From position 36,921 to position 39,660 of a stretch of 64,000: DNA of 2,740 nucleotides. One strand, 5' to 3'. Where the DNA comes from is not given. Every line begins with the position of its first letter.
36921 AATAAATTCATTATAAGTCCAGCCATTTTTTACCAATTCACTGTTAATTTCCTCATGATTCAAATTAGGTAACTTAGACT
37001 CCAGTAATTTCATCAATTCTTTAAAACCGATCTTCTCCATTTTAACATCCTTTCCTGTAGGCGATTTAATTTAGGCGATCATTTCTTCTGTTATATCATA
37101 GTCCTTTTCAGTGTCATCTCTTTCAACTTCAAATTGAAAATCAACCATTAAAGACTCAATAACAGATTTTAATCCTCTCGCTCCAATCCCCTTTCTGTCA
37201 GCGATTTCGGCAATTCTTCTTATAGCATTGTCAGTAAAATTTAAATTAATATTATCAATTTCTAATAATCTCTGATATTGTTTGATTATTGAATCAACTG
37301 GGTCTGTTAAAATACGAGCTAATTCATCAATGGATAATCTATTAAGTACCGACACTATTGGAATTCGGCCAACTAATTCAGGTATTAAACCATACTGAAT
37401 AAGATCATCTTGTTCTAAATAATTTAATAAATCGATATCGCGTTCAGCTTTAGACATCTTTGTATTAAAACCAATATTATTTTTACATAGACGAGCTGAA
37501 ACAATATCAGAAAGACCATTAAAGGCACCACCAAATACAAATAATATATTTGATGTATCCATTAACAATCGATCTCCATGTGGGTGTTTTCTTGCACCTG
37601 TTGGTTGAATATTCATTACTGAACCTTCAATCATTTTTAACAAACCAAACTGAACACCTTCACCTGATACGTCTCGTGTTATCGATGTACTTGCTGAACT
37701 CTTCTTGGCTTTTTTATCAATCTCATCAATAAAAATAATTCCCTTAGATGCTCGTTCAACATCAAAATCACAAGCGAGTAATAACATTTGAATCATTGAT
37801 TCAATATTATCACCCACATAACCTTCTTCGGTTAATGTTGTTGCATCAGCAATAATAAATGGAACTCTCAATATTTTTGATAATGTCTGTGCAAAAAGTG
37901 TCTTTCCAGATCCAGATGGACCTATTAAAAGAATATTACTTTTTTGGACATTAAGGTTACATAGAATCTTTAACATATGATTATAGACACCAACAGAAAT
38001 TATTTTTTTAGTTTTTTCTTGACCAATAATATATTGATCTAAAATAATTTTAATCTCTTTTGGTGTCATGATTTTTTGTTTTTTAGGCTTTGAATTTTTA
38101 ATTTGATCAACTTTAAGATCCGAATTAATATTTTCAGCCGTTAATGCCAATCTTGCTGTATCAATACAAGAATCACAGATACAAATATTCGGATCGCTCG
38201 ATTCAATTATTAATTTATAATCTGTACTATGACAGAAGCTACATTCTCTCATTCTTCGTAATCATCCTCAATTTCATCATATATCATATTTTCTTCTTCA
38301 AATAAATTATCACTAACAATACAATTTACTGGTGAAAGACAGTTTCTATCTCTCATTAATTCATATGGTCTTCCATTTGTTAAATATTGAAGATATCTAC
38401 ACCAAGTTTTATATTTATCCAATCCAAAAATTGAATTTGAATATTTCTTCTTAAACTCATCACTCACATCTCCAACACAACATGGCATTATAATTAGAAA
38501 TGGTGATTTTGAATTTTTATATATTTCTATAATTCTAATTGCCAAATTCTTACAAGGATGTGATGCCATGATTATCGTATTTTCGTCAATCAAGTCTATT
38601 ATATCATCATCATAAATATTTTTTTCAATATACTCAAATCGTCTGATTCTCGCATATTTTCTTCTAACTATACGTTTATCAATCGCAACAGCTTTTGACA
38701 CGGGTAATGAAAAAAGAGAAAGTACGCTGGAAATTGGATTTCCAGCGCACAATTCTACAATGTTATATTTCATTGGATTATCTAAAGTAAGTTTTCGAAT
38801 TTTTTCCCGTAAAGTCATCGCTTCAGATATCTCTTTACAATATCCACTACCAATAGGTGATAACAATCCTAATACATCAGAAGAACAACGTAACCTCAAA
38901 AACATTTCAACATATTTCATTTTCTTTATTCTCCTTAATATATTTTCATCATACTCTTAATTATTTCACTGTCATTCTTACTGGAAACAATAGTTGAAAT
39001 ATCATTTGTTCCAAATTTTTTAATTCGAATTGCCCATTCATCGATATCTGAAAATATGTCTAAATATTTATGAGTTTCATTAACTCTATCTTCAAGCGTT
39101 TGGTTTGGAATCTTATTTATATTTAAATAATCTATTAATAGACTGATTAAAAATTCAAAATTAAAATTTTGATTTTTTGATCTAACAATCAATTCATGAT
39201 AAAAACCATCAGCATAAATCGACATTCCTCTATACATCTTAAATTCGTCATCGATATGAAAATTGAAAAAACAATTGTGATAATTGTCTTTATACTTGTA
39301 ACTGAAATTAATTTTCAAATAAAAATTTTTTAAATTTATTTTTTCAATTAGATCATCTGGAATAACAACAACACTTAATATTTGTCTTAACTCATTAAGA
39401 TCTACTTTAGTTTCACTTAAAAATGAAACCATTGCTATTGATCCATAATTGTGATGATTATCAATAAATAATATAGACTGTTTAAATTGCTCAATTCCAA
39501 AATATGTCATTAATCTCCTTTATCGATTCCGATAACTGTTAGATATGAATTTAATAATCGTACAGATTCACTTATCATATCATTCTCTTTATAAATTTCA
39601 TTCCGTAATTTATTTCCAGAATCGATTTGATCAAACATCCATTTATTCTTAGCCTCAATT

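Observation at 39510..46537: Highly bacterial-like but size-minimised RNAP beta and beta-prime genes, separated by a frameshifted methyltransferase gene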

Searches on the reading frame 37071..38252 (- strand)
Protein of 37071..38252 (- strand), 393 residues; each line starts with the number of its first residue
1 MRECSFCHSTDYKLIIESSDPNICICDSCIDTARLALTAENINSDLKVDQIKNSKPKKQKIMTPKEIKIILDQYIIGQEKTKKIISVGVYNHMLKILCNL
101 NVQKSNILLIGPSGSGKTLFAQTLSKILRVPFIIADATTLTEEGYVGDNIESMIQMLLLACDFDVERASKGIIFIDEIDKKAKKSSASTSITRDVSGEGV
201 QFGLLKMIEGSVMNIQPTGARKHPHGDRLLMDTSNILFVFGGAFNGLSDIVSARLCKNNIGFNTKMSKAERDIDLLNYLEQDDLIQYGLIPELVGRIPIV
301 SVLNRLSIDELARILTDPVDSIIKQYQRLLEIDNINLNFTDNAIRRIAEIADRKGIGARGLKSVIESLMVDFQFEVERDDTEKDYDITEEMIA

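Call 9: search_protein_families(library=pfam, proteins=[window:37071-38252:-], max_evalue=0.01)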
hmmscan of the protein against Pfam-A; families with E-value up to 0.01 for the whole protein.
window:37071-38252:- (393 aa): 16 families
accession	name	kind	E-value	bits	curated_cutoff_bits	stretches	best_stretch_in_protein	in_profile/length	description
PF07724.20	AAA_2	-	9.7e-26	91.2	27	1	104-300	3-166/166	AAA domain (Cdc48 subfamily)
PF00004.35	AAA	-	6.4e-14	53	21.2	1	107-211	1-95/131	ATPase family associated with various cellular activities (AAA)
PF10431.15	ClpB_D2-small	-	9.5e-08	32.4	21.9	1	306-369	1-60/81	C-terminal, D2-small domain, of ClpB protein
PF07728.20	AAA_5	-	1.2e-05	25.8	22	1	106-182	1-79/139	AAA domain (dynein-related subfamily)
PF01078.27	Mg_chelatase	-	2.8e-05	24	20.3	1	105-128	23-46/207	Magnesium chelatase, subunit ChlI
PF13479.12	AAA_24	-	7.2e-05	23.1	27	1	105-187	3-82/195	AAA domain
PF13401.12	AAA_22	-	0.00012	22.8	27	1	103-144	4-48/130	AAA domain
PF00493.29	MCM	-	0.00018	21.2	23.3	1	66-186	17-138/224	MCM P-loop domain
PF00158.32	Sigma54_activat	-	0.0002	21.5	20.2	0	92-126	10-44/168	Sigma-54 interaction domain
PF06689.19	zf-C4_ClpX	-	0.00054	20.2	27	1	3-33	2-33/39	ClpX C4-type zinc finger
PF14532.12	Sigma54_activ_2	-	0.00084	20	25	1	97-180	14-80/138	Sigma-54 interaction domain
PF12775.13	AAA_7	-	0.002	18.1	25.8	1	99-183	28-114/181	P-loop containing dynein motor region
PF13238.12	AAA_18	-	0.0033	18.3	29.4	0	107-175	1-53/128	AAA domain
PF05496.18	RuvB_N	-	0.0037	17.5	27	0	71-151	6-80/159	Holliday junction DNA helicase RuvB P-loop domain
PF06068.19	TIP49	-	0.0058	16.3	23.8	0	73-138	24-86/347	TIP49 P-loop domain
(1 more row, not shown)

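Call 10: search_protein_families(library=phrogs, proteins=[window:37071-38252:-], max_evalue=0.001)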
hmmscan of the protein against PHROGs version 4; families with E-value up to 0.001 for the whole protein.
window:37071-38252:- (393 aa): 13 families
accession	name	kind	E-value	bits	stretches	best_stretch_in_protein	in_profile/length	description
phrog_4339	-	unknown function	5.9e-90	303.9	2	161-390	348-524/552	-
phrog_5534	-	unknown function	2.2e-21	77.3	2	106-256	29-166/273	-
phrog_3757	-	unknown function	1.3e-12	48.8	1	38-190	72-205/367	-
phrog_4871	-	other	2e-10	40.7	1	281-367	639-722/764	ATP-dependent protease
phrog_8638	-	unknown function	4.2e-09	36.5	1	106-187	307-385/568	-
phrog_10401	-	other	9e-08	32.3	1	102-186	458-535/667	ATPase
phrog_168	-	DNA, RNA and nucleotide metabolism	5.2e-06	27.4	1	83-183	31-114/314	clamp loader of DNA polymerase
phrog_249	-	moron, auxiliary metabolic gene and host takeover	8.2e-06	26.4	1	78-147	103-171/380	porphyrin biosynthesis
phrog_5846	-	DNA, RNA and nucleotide metabolism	1.7e-05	25.3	1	75-138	18-73/380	clamp loader of DNA polymerase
phrog_30773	-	unknown function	2e-05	24.1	1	105-187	197-273/666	-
phrog_9172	-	unknown function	2.7e-05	24.2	1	45-180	49-177/509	-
phrog_124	-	DNA, RNA and nucleotide metabolism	0.00047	20.6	1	102-158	41-96/382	Sak4-like ssDNA annealing protein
phrog_11838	-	DNA, RNA and nucleotide metabolism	0.0008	19.7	0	104-184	40-113/420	clamp loader of DNA polymerase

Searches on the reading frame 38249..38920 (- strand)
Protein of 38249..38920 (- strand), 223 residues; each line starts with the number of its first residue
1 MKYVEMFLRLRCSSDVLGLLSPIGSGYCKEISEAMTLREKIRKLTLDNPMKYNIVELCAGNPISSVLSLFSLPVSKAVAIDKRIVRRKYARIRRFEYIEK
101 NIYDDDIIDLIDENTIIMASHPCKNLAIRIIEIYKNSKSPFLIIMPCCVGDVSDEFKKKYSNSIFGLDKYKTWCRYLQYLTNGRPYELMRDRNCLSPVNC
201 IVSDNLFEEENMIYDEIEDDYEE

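Call 9: search_protein_families(library=pfam, proteins=[window:38249-38920:-], max_evalue=0.01)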
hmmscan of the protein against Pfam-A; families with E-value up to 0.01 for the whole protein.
window:38249-38920:- (223 aa): 1 family
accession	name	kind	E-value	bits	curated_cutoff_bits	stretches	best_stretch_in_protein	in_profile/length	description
PF13679.12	Methyltransf_32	-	5.5e-06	26.8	27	1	28-153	3-141/143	Methyltransferase domain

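Call 10: search_protein_families(library=phrogs, proteins=[window:38249-38920:-], max_evalue=0.001)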
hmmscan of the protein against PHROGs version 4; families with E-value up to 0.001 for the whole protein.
window:38249-38920:- (223 aa): 0 families

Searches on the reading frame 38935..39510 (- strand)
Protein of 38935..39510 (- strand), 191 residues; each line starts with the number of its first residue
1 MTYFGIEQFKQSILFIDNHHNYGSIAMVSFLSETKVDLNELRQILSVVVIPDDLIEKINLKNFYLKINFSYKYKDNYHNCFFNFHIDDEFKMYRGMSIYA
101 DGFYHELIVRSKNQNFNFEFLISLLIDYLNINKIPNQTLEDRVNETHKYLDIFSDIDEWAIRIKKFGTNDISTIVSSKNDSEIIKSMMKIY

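Call 9: search_protein_families(library=pfam, proteins=[window:38935-39510:-], max_evalue=0.01)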
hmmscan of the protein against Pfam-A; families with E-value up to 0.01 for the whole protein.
window:38935-39510:- (191 aa): 0 families

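Call 10: search_protein_families(library=phrogs, proteins=[window:38935-39510:-], max_evalue=0.001)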
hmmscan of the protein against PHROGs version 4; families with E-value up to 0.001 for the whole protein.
window:38935-39510:- (191 aa): 0 families

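Call 80: search_protein_families(library=phrogs, proteins=[window:38935-39510:-], max_evalue=0.01)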
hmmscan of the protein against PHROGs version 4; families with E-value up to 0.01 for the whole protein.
window:38935-39510:- (191 aa): 0 families

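Call 98: search_protein_families(library=ncbifam, proteins=[window:38935-39510:-], max_evalue=0.001)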
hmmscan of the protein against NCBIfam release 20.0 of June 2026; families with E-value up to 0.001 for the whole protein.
window:38935-39510:- (191 aa): 0 families
